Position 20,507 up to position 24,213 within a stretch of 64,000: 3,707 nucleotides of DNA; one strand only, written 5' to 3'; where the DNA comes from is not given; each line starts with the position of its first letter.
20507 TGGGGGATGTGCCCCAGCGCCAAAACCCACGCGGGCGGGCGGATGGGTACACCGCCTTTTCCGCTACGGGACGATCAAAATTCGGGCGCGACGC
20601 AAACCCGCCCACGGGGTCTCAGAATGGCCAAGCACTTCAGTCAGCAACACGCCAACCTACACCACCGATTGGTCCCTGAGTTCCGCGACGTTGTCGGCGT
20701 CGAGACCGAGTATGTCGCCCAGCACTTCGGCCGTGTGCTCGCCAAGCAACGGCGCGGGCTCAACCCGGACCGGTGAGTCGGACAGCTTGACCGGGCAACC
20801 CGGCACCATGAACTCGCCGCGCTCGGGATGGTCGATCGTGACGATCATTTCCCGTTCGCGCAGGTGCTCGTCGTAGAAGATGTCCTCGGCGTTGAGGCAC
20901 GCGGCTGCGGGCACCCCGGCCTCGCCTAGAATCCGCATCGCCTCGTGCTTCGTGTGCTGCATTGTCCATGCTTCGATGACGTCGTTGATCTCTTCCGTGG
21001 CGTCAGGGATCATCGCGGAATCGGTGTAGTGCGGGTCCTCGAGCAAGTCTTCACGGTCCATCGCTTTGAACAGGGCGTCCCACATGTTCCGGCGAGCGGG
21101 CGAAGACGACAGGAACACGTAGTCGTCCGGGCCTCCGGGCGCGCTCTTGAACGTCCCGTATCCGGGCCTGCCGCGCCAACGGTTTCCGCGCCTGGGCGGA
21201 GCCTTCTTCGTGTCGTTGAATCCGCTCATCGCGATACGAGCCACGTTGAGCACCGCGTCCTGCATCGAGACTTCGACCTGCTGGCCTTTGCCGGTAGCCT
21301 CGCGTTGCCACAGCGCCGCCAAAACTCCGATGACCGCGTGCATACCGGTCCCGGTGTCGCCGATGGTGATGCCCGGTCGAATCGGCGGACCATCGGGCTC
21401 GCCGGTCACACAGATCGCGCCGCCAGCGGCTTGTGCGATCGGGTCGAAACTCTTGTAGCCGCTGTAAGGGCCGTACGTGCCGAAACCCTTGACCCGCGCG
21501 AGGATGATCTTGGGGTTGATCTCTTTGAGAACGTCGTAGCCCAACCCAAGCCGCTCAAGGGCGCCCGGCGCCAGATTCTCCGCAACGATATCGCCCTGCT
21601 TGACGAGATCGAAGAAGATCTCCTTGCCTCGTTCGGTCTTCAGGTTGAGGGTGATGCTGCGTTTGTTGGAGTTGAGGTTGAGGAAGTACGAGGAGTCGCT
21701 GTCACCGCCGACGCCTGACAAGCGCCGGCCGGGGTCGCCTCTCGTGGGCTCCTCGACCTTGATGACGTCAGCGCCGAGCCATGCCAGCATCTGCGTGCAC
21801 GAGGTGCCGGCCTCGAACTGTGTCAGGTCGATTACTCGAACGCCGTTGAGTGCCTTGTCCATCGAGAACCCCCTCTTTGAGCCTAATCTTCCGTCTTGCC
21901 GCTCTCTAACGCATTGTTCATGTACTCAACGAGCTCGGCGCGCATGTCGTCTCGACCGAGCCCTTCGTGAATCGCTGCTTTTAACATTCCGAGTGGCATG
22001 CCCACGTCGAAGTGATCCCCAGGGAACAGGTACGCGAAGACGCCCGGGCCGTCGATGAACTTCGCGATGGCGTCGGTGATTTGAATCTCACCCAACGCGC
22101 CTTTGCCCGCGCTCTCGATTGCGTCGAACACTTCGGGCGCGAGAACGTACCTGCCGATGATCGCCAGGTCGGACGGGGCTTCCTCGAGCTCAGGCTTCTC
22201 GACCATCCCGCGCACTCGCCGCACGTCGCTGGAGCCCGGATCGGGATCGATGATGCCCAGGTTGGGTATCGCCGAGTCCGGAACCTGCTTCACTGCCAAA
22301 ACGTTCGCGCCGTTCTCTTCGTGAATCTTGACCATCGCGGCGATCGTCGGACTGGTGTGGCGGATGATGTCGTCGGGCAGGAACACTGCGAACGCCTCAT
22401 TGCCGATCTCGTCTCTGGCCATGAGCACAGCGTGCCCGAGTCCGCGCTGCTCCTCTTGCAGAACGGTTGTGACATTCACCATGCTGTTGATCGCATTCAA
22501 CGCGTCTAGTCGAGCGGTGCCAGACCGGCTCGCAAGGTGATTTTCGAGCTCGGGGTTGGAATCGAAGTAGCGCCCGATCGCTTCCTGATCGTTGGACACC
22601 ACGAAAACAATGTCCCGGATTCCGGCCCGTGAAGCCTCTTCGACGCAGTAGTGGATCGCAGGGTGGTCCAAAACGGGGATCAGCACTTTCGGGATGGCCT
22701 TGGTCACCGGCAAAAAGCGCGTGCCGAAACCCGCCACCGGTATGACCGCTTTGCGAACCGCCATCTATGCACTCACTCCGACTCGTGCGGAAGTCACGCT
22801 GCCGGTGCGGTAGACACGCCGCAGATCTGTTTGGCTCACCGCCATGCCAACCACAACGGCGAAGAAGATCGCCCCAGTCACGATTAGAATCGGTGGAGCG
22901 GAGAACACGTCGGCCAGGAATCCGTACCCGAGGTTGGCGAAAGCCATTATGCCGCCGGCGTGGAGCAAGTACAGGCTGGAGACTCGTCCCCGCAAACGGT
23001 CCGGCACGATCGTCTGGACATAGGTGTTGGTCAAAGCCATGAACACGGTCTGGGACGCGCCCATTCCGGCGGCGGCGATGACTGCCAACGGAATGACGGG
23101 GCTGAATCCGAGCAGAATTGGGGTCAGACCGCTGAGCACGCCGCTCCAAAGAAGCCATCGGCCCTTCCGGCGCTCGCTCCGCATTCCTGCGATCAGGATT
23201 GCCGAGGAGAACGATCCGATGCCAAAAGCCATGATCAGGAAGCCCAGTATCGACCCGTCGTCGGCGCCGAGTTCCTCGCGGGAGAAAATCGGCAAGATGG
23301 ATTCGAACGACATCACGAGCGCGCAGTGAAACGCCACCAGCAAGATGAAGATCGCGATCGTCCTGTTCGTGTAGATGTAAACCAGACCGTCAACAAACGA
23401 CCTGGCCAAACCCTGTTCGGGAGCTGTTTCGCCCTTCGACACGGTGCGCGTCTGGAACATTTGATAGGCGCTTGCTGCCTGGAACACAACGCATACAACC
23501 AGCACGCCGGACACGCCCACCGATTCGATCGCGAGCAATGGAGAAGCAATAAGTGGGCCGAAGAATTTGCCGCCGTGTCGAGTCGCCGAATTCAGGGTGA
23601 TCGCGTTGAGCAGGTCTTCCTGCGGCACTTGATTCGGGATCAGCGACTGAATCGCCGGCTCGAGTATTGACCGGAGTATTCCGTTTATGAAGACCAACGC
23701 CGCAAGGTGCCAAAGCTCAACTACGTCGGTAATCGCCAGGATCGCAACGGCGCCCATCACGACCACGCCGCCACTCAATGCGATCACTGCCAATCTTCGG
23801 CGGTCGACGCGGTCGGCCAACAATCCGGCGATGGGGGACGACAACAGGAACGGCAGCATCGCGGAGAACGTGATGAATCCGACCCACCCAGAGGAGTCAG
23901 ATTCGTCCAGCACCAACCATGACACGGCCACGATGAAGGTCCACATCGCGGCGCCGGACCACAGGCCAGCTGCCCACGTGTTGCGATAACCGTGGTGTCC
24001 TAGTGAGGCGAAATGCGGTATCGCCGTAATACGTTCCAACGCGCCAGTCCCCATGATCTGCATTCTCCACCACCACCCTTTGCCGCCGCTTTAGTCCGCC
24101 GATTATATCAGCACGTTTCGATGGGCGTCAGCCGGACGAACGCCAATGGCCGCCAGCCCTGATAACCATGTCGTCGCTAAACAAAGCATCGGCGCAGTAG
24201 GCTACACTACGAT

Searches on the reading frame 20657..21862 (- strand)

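Call 85: search_protein_families(library=pfam, proteins=[window:20657-21862:-], max_evalue=0.00001)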
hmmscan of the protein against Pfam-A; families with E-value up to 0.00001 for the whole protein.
window:20657-21862:- (401 aa): 1 family
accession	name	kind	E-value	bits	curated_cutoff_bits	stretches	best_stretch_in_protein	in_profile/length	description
PF02515.22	CoA_transf_3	-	2.9e-113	379.2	23.3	1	5-377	1-366/366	CoA-transferase family III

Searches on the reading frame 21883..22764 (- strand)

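Call 85: search_protein_families(library=pfam, proteins=[window:21883-22764:-], max_evalue=0.00001)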
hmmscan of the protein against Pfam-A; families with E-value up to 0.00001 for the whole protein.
window:21883-22764:- (293 aa): 2 families
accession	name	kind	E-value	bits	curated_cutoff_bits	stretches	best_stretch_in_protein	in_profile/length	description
PF00483.29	NTP_transferase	-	2.1e-31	109.8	21.2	1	5-263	1-238/245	Nucleotidyl transferase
PF12804.13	NTP_transf_3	-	2.5e-07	31.5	27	1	6-159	1-122/160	MobA-like NTP transferase domain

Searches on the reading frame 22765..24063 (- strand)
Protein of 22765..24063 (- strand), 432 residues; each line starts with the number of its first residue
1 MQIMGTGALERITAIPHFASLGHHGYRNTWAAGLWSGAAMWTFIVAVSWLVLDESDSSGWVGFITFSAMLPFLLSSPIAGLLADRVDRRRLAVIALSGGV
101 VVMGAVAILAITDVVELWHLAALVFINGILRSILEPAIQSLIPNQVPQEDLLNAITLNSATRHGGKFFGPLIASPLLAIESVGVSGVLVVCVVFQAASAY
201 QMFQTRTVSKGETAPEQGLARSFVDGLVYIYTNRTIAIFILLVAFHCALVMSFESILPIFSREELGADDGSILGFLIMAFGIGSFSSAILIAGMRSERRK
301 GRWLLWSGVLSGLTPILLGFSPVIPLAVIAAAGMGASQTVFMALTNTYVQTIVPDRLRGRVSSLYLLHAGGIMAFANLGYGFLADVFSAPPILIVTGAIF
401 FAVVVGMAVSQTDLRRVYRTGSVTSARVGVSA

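Call 85: search_protein_families(library=pfam, proteins=[window:22765-24063:-], max_evalue=0.00001)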
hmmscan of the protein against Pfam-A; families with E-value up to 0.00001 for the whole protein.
window:22765-24063:- (432 aa): 2 families
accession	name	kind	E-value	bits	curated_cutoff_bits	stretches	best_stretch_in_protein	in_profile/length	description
PF05977.19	MFS_3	-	7.4e-44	150.5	27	1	18-408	4-391/524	Transmembrane secretion effector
PF07690.21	MFS_1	-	5.1e-35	121.4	33.4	2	30-366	2-336/347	Major Facilitator Superfamily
